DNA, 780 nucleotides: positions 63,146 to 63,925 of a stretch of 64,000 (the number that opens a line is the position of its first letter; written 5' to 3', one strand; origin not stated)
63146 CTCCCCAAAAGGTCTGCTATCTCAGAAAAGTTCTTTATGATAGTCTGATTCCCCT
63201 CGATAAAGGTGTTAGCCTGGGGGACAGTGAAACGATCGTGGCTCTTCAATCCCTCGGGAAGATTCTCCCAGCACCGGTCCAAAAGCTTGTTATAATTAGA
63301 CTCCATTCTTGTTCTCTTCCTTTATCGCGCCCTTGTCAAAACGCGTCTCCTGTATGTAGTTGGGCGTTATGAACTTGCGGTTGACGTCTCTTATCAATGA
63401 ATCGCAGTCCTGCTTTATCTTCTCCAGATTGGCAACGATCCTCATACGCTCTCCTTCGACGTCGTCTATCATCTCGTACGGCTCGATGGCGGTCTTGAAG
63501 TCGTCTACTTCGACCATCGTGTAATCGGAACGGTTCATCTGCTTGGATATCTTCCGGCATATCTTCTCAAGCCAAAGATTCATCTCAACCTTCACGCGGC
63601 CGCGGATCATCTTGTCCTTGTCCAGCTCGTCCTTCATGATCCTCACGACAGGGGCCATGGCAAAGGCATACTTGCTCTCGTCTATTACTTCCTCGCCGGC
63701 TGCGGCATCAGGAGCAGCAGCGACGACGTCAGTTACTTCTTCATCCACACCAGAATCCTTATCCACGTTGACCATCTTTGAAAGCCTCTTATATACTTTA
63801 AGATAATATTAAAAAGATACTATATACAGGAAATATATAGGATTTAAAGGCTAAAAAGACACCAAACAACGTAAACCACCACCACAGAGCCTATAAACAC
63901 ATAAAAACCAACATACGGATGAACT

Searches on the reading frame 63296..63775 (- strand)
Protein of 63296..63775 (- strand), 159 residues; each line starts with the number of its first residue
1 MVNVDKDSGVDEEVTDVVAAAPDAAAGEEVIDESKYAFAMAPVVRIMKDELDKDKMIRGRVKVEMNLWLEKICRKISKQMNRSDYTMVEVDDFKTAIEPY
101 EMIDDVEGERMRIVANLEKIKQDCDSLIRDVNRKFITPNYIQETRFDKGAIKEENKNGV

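Call 103: find_encoding_contigs(protein=window:63296-63775:-, flank=10000, max_places=1)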
Protein window:63296-63775:- (159 aa): 3 contigs read that carry it; 1 place shown.
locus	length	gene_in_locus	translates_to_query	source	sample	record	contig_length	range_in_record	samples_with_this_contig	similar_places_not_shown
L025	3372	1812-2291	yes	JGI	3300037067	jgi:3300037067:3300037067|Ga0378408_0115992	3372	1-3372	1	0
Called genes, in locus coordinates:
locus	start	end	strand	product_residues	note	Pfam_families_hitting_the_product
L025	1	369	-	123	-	?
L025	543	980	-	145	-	-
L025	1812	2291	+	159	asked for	-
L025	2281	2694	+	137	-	PF01873:eIF-5_eIF-2B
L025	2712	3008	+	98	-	PF04242:DUF424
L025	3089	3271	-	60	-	PF12797:Fer4_2 (weak), PF00037:Fer4, PF12837:Fer4_6, PF13237:Fer4_10, PF14697:Fer4_21, PF12800:Fer4_4 (weak), PF12838:Fer4_7, PF13187:Fer4_9, +7 more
